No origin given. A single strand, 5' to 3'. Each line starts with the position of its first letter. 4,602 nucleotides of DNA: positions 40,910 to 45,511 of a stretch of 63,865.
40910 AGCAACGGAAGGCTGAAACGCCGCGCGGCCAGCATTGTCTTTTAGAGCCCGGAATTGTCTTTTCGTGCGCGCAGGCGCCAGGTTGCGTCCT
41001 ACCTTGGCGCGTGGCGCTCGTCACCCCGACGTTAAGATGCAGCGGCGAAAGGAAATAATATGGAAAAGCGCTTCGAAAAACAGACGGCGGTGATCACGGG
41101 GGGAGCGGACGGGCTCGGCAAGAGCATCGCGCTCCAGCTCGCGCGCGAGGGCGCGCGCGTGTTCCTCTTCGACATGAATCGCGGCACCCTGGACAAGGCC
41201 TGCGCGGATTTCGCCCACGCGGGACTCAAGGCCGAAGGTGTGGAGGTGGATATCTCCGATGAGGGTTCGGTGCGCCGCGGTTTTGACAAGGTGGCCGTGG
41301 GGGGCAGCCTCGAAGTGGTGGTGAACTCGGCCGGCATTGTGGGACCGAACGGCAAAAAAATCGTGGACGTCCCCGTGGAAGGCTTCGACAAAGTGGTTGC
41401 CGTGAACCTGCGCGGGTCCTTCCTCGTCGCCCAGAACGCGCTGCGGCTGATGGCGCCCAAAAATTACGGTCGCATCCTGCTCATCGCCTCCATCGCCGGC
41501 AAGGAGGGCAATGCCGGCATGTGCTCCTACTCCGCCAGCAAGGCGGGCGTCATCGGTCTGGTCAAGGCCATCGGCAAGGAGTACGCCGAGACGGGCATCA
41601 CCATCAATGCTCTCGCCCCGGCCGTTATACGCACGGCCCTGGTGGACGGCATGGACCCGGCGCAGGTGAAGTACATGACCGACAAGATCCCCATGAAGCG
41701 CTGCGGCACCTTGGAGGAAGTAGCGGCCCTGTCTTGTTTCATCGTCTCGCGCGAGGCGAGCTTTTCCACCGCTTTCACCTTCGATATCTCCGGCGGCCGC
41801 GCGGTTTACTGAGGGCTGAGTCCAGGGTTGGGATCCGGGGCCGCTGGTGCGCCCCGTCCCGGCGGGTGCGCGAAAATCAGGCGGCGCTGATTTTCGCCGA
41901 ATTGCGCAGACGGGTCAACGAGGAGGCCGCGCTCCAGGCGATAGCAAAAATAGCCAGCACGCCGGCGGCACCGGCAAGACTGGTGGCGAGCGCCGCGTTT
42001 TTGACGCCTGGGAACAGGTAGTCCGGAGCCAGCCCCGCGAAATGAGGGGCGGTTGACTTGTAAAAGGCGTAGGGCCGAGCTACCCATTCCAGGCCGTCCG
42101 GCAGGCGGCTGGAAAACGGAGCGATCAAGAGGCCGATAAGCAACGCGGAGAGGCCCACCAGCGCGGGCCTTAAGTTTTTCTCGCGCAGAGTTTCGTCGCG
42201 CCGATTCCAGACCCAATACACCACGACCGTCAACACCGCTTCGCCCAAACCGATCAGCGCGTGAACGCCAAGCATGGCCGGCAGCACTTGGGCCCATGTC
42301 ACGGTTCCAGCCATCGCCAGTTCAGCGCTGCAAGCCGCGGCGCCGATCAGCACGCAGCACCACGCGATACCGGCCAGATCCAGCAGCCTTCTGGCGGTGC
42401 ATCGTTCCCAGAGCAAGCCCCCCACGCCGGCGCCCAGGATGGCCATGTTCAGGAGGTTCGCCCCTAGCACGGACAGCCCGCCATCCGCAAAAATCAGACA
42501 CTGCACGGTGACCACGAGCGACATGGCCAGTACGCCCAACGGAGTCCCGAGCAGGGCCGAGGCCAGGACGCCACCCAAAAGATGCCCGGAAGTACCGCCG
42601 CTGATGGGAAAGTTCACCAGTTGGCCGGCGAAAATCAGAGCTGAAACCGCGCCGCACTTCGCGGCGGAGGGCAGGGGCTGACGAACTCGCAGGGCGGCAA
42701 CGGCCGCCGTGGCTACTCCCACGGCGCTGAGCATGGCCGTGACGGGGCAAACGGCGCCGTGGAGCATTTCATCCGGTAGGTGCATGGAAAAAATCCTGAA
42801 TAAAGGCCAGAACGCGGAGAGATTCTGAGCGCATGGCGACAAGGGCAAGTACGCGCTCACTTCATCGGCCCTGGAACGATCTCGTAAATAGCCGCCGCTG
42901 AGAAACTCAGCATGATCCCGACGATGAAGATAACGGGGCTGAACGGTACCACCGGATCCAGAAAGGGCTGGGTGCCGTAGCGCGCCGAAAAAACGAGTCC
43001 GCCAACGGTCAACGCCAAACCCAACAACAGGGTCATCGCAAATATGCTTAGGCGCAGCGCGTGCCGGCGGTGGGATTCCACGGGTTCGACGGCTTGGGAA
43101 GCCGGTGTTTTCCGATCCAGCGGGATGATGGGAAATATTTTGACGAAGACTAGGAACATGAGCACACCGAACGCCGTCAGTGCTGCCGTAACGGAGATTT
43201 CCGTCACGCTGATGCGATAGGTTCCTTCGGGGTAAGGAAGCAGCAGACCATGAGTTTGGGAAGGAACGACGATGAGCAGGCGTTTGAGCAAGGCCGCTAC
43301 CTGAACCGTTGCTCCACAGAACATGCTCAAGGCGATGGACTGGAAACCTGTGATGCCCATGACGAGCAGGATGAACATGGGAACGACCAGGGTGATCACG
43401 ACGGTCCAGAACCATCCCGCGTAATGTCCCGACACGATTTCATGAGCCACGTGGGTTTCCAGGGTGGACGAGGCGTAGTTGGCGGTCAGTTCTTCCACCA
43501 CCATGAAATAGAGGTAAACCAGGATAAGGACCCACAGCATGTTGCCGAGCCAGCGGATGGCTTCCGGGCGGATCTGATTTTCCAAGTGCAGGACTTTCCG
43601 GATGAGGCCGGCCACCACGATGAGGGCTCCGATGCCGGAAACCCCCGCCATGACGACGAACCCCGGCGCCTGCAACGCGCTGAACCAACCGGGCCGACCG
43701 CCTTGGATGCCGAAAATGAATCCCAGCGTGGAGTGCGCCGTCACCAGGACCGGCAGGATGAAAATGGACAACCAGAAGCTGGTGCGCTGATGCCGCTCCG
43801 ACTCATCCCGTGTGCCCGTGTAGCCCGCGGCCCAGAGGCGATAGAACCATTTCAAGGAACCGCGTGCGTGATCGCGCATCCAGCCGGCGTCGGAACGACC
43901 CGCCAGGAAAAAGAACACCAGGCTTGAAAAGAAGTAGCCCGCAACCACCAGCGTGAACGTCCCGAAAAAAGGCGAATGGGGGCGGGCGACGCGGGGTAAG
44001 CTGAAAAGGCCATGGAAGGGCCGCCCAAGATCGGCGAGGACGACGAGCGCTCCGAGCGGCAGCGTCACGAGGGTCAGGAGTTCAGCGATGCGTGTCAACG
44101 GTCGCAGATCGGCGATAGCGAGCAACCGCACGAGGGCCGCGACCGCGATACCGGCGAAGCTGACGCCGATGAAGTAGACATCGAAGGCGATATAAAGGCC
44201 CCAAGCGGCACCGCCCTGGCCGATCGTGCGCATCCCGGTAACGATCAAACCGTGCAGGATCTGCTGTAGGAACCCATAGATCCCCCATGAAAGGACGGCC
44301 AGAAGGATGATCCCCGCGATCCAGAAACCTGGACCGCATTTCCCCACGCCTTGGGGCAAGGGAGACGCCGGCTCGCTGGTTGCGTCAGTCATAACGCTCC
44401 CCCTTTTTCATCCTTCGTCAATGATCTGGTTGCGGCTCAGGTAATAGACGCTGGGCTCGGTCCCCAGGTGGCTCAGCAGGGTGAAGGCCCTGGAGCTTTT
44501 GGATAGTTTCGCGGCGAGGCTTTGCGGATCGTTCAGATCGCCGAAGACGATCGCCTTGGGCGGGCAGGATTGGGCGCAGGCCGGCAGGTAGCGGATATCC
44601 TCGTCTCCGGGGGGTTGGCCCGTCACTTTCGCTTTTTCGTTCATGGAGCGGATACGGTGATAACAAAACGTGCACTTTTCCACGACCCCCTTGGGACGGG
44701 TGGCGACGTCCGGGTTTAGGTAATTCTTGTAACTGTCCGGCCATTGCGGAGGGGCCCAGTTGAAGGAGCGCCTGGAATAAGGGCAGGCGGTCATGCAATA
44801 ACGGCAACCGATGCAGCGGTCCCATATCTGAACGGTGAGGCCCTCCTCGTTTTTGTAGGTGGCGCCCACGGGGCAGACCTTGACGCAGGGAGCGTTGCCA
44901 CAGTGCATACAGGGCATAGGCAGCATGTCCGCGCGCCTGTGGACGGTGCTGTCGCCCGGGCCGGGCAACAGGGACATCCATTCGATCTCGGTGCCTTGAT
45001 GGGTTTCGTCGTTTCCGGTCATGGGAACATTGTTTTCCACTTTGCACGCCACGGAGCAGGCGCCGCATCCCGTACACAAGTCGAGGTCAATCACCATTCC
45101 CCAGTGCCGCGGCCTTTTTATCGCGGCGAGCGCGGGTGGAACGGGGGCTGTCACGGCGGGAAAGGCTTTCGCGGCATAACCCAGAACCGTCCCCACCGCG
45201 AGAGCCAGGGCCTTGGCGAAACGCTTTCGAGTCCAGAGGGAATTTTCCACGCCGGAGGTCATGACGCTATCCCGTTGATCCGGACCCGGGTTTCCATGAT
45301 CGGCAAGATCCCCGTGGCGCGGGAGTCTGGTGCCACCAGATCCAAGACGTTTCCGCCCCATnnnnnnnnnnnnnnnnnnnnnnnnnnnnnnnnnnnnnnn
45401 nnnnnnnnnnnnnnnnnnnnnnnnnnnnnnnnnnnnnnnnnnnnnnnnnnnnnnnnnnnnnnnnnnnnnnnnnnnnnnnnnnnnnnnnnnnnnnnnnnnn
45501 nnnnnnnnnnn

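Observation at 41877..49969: Seven-gene operon linking a Cyc2/Cyt572-like outer-membrane porin-cytochrome to a minimal ACIII/Qrc-type quinone module: candidate extracellular electron-transfer conduit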

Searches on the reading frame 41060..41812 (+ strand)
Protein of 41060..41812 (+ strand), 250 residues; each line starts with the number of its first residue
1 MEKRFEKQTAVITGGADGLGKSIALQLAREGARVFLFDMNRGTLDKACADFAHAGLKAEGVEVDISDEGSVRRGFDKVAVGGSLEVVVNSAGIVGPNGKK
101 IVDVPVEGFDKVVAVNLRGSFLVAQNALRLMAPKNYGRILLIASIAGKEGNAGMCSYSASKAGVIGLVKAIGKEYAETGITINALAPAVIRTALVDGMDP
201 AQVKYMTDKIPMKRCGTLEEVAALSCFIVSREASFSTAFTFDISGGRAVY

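Call 51: search_protein_families(library=ncbifam, proteins=[window:41060-41812:+], max_evalue=0.001)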
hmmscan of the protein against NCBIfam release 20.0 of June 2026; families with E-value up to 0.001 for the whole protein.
window:41060-41812:+ (250 aa): 230 families (the best 25 are shown)
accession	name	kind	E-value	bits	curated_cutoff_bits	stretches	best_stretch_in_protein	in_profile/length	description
NF004198.0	PRK05653.1-3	equivalog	2.2e-65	220.6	296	1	3-248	3-247/248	3-oxoacyl-ACP reductase FabG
TIGR01830.1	3oxo_ACP_reduc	equivalog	1.9e-58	198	297.75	1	10-246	1-237/239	3-oxoacyl-[acyl-carrier-protein] reductase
NF009466.0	PRK12826.1-2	subfamily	1.1e-56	192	222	1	7-248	3-245/248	3-oxoacyl-ACP reductase FabG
NF005559.1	PRK07231.1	subfamily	1.6e-51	175.3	215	1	5-248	2-248/249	glucose 1-dehydrogenase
NF009464.0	PRK12824.1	subfamily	2.5e-50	171.4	269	1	7-247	2-242/245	3-oxoacyl-ACP reductase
NF009468.0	PRK12826.1-4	equivalog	4.8e-50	170.6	318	1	2-247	2-247/256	SDR family oxidoreductase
NF006072.0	PRK08217.1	subfamily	8.2e-50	169.9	298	1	6-246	4-250/253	3-ketoacyl-(acyl-carrier-protein) reductase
NF005067.0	PRK06484.1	equivalog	1.6e-49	168.9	713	1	6-250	8-254/524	short chain dehydrogenase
NF009093.0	PRK12429.1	subfamily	3.4e-49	167.4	258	1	5-246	3-255/259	3-hydroxybutyrate dehydrogenase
NF004197.0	PRK05653.1-1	equivalog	3.6e-48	164.4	332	1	1-247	1-246/249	3-oxoacyl-ACP reductase FabG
NF004199.0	PRK05653.1-4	equivalog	4.1e-48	164.1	301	1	5-246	3-244/247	3-oxoacyl-ACP reductase FabG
NF004818.0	PRK06172.1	equivalog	4.6e-47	160.5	336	1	1-247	1-250/253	SDR family oxidoreductase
TIGR01829.1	AcAcCoA_reduct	subfamily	6.2e-47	160.3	302.1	1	9-247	2-240/242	acetoacetyl-CoA reductase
NF006070.0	PRK08213.1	subfamily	9.9e-47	159.6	279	1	6-249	11-258/259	gluconate 5-dehydrogenase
NF053701.1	CsHdxCHCADhChcB2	equivalog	1e-46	159.5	350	1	5-247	1-242/245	cis-4-hydroxycyclohexanecarboxylate dehydrogenase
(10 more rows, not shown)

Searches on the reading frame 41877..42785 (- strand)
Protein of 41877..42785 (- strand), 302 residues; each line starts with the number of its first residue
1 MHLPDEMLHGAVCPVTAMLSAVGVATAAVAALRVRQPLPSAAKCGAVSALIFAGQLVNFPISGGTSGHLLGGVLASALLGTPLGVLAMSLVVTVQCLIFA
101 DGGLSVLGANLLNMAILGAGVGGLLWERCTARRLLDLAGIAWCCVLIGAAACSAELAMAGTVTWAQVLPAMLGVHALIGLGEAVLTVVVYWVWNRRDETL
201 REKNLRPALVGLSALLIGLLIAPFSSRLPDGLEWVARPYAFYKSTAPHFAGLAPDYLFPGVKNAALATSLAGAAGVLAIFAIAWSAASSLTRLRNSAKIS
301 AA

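Call 3: search_protein_families(library=pfam, proteins=[window:41877-42785:-], max_evalue=0.01)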
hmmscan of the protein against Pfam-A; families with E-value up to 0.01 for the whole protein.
window:41877-42785:- (302 aa): 2 families
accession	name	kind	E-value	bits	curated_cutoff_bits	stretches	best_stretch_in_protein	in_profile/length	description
PF01891.21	CbiM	-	2e-39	136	23.1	1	2-191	1-196/205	Cobalt uptake substrate-specific transmembrane region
PF13190.11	PDGLE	-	9.4e-10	38.7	27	1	210-290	7-100/102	PDGLE domain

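Call 4: search_protein_families(library=ncbifam, proteins=[window:41877-42785:-], max_evalue=0.01)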
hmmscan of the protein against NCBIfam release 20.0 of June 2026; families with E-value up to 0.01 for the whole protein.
window:41877-42785:- (302 aa): 11 families
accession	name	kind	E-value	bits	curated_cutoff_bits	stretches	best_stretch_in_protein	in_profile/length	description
NF004902.0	PRK06265.1-1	equivalog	3.6e-34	118.3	219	1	1-200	1-203/213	cobalt transporter CbiM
NF005598.0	PRK07331.1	equivalog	1.8e-19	70.3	401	1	1-222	1-242/323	cobalt transporter CbiM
NF008873.0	PRK11909.1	equivalog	3.5e-19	69.5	225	1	1-199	1-216/230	cobalt transporter CbiM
NF006184.0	PRK08319.1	equivalog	8e-12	45.1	180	1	1-201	1-213/224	energy-coupling factor ABC transporter permease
NF004909.0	PRK06265.2-5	equivalog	6.1e-10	39.5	172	1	18-163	13-157/196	cobalt transporter CbiM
NF004905.0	PRK06265.1-5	equivalog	3.2e-09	37.2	173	1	1-201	1-198/205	cobalt transporter CbiM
TIGR00123.1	cbiM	equivalog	5.6e-09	36.2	184.15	1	1-190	1-201/214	cobalt ECF transporter S component CbiM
NF004904.0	PRK06265.1-4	equivalog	3.5e-07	30.1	172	1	1-192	1-190/206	cobalt transporter CbiM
NF004903.0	PRK06265.1-3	equivalog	1.6e-05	24.5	193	1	1-174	2-170/211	cobalt transporter CbiM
NF004907.0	PRK06265.2-2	subfamily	3.3e-05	23.5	200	1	1-117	21-130/221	cobalt transporter CbiM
NF004932.0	PRK06287.1-3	equivalog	0.00012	22.4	191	1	212-290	14-92/105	cobalt transport protein CbiN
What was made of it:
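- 41877..42785 (-): g7: CbiM fused to a PDGLE/CbiN-like domain (Co/Ni uptake S-component). Co-oriented and last in the unit, but probably not part of the electron path. Calls 3 and 4.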

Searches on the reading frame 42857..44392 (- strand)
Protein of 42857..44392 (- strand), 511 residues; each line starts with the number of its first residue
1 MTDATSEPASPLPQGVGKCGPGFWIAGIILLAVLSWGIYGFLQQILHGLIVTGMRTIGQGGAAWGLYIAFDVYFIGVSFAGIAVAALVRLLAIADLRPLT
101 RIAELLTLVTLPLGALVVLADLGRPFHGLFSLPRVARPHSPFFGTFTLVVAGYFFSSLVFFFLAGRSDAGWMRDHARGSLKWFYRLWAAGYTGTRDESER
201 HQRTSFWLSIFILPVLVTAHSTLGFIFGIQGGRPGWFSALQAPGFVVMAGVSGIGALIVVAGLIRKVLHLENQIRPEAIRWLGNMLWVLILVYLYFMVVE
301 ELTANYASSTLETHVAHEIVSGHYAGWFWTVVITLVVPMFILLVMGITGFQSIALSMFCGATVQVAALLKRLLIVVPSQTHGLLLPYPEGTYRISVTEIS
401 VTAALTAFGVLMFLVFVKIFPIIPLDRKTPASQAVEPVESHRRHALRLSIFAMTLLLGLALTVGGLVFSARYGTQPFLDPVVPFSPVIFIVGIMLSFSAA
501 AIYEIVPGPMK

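Call 3: search_protein_families(library=pfam, proteins=[window:42857-44392:-], max_evalue=0.01)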
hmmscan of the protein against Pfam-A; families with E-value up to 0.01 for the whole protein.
window:42857-44392:- (511 aa): 1 family
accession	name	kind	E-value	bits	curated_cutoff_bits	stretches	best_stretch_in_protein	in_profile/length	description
PF03916.19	NrfD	-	1.5e-18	68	25.8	1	62-380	9-310/313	Polysulphide reductase, NrfD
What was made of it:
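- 42857..44392 (-): g6: NrfD-type quinone-interacting membrane subunit, about 12 predicted helices (ActC/QrcD-like core plus a two-helix C-terminal extension). Call 3 (PF03916).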

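Call 4: search_protein_families(library=ncbifam, proteins=[window:42857-44392:-], max_evalue=0.01)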
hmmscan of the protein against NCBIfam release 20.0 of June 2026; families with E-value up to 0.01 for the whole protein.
window:42857-44392:- (511 aa): 2 families
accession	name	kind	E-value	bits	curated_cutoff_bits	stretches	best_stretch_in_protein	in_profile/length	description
NF045798.1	DsrP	equivalog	6.4e-21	75.2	350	2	19-134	8-119/346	sulfate reduction electron transfer complex DsrMKJOP subunit DsrP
NF008133.1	PRK10881.1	equivalog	6.5e-14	52.2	450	1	34-424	23-375/377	Ni/Fe-hydrogenase cytochrome b subunit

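Call 42: search_solved_structures(query=window:42857-44392:-, max_evalue=0.01, show_alignments=0)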
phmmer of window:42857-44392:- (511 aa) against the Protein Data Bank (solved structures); distinct sequences matched with E-value up to 0.01: 4.
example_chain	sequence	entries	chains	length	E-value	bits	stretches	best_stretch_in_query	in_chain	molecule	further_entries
6lod_C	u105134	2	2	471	6.6e-15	58.2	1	21-425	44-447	Polysulphide reductase NrfD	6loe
6btm_C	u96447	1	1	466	1.1e-13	54.2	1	5-424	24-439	Alternative Complex III subunit C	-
8k9e_C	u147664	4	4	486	3.2e-13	52.7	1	49-425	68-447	Polysulphide reductase NrfD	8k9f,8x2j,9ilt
6f0k_C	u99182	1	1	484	3.9e-12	49.1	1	41-425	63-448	Polysulphide reductase NrfD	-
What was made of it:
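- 42857..44392 (-): Call 42 (ActC chains 6lod_C, 6btm_C, 8k9e_C, 6f0k_C).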

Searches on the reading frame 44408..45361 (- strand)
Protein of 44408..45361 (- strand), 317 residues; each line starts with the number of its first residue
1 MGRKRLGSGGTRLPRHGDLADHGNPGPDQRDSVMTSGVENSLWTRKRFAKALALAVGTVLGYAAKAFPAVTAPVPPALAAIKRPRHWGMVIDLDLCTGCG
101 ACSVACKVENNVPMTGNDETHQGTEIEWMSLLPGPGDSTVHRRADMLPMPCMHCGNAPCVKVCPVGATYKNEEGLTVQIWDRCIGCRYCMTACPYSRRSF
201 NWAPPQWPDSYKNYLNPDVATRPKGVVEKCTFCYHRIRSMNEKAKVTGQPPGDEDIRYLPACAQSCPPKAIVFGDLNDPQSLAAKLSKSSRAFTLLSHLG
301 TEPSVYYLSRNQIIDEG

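Call 3: search_protein_families(library=pfam, proteins=[window:44408-45361:-], max_evalue=0.01)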
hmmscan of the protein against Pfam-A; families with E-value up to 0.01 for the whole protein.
window:44408-45361:- (317 aa): 15 families
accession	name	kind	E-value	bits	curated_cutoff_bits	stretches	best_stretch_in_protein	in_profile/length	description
PF12838.12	Fer4_7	-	5.8e-15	55.9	27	2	96-167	2-52/52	4Fe-4S dicluster domain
PF13237.11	Fer4_10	-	1.9e-13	50.6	25.5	3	181-234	7-46/53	4Fe-4S dicluster domain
PF13247.11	Fer4_11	-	2.2e-12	47.5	26.2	1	145-203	4-64/100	4Fe-4S dicluster domain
PF00037.32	Fer4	-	7.9e-11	41.7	21.1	2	179-195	4-20/24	4Fe-4S binding domain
PF13187.11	Fer4_9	-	1.1e-10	41.8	27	3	151-195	2-49/52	4Fe-4S dicluster domain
PF12797.12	Fer4_2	-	2.4e-10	40.1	24.5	2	87-107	1-21/22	4Fe-4S binding domain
PF13183.11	Fer4_8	-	9.9e-10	39.3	27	2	93-166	2-67/68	4Fe-4S dicluster domain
PF13534.11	Fer4_17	-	3.5e-09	37.5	22.2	1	182-233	1-49/61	4Fe-4S dicluster domain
PF12837.12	Fer4_6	-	2e-07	31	25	2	181-195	7-21/24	4Fe-4S binding domain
PF25160.1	LdpA_Fe-S-bd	-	6.7e-07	29.4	27.6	1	156-196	6-41/49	LdpA Fe-S cluster-binding domain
PF12798.12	Fer4_3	-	1.2e-06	29.4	27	0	151-167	1-15/15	4Fe-4S binding domain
PF14697.11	Fer4_21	-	3e-06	27.7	35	1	150-195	7-53/59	4Fe-4S dicluster domain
PF12800.12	Fer4_4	-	0.00034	21.2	24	1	181-195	2-16/17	4Fe-4S binding domain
PF13746.11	Fer4_18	-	0.003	18.2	27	1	149-194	59-96/114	4Fe-4S dicluster domain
PF13484.11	Fer4_16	-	0.0035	18.5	30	0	181-195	51-65/66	4Fe-4S double cluster binding domain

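Call 4: search_protein_families(library=ncbifam, proteins=[window:44408-45361:-], max_evalue=0.01)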
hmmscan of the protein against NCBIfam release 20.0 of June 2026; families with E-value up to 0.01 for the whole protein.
window:44408-45361:- (317 aa): 56 families (the best 25 are shown)
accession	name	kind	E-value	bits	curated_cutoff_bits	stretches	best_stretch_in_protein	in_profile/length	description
NF041782.1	mnquin_red_QrcC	equivalog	9.7e-85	284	400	1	87-314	1-231/239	menaquinone reductase iron-sulfur cluster-binding subunit QrcC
NF045797.1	DsrO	equivalog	3.3e-57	193.6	200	2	45-244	5-188/235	sulfate reduction electron transfer complex DsrMKJOP subunit DsrO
NF041715.1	arsenate_red_ArrB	equivalog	3e-43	148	450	2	87-206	3-112/233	arsenate respiratory reductase iron-sulfur subunit ArrB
NF011569.0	PRK14993.1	equivalog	1.3e-36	126.3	416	2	70-201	27-150/244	tetrathionate reductase subunit TtrB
TIGR03149.1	cyt_nit_nrfC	equivalog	9.1e-33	113.5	377.6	2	79-201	31-145/225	cytochrome c nitrite reductase Fe-S protein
TIGR02951.1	DMSO_dmsB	equivalog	2.3e-24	86.2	214.1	1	87-201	2-115/161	DMSO/selenate family reductase complex B subunit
TIGR03478.1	DMSO_red_II_bet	subfamily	6.9e-24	84.3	480.7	2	147-308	127-253/321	DMSO reductase family type II enzyme, iron-sulfur subunit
NF038355.1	FDH3_beta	equivalog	2.7e-23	82.9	240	1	90-278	6-166/180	formate dehydrogenase FDH3 subunit beta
NF008134.0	PRK10882.1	equivalog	4.5e-23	81.8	263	1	66-278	20-210/329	hydrogenase 2 operon protein HybA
NF042979.1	EthbenzDh_ebdB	equivalog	1.3e-18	67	740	1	150-309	152-276/354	ethylbenzene dehydrogenase subunit beta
NF045715.1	sulf_resp_HmcB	equivalog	2.3e-16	59.8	420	1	83-281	33-203/307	sulfate respiration complex iron-sulfur protein HmcB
NF009408.0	PRK12769.1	equivalog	1.5e-14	53.1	1003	1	92-204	8-108/659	formate-dependent uric acid utilization protein AegA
TIGR01660.1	narH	equivalog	3e-14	52.3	524.05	2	147-204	179-237/492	nitrate reductase subunit beta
NF007658.0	PRK10330.1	equivalog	1.3e-13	50.8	260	1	90-236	6-137/181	electron transport protein HydN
TIGR01582.1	FDH-beta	equivalog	1.8e-11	43.7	334.7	1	86-196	21-139/283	formate dehydrogenase subunit beta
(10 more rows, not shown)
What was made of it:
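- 44408..45262 (-): g5: four-cluster FeS subunit of QrcC / ActB-C-terminal type. Call 4 (QrcC 284 bits, below the 400 cut-off).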

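Call 44: search_solved_structures(query=window:44408-45361:-, max_evalue=1e-10, show_alignments=0)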
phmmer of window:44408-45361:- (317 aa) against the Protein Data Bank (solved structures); distinct sequences matched with E-value up to 1e-10: 16.
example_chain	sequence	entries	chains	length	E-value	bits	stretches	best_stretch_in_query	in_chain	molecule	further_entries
6f0k_B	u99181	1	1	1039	4.3e-60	206.9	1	85-310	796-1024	Fe-S-cluster-containing hydrogenase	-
8k9e_B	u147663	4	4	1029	9e-52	179.5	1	86-310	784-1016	Fe-S-cluster-containing hydrogenase components 1-like protein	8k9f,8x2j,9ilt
6btm_B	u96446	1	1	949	5.2e-51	177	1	135-308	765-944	Alternative Complex III subunit B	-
6lod_B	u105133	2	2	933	2.8e-50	174.6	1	86-310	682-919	Fe-S-cluster-containing hydrogenase components 1-like protein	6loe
6cz7_B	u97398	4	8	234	3.6e-39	138.1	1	87-216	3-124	4Fe-4S ferredoxin, iron-sulfur binding domain protein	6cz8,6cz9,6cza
2vpw_B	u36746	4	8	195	1.4e-29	106.5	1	85-199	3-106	NRFC PROTEIN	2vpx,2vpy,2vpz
2ivf_B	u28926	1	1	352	7e-17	64.8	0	148-201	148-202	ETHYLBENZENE DEHYDROGENASE BETA-SUBUNIT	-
1q16_B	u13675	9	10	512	3.5e-15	59.2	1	147-203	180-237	Respiratory nitrate reductase 1 beta chain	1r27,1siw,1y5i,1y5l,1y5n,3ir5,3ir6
4ydd_B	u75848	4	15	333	6.7e-15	58.3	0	146-201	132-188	DMSO reductase family type II enzyme, iron-sulfur subunit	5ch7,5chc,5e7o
9vap_B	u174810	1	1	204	1.4e-14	57.3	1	91-277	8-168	4Fe-4S dicluster domain-containing protein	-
1y4z_B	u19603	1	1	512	2.2e-14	56.6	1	147-203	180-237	Respiratory nitrate reductase 1 beta chain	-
7qv7_A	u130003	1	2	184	2.5e-14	56.4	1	132-236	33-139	Hydrogen dependent carbon dioxide reductase subunit HycB3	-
3egw_B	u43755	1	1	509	3e-14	56.2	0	147-204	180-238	Respiratory nitrate reductase 1 beta chain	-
9mqx_E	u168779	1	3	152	1.6e-13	53.7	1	89-203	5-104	Fe-S-cluster-containing hydrogenase subunit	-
4v4c_B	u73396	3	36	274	2.6e-12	49.8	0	87-199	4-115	Pyrogallol hydroxytransferase small subunit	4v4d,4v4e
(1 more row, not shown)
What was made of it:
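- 44408..45262 (-): Call 44 (ActB C-terminal domains 6f0k_B at 4e-60, then 8k9e_B, 6btm_B and 6lod_B).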
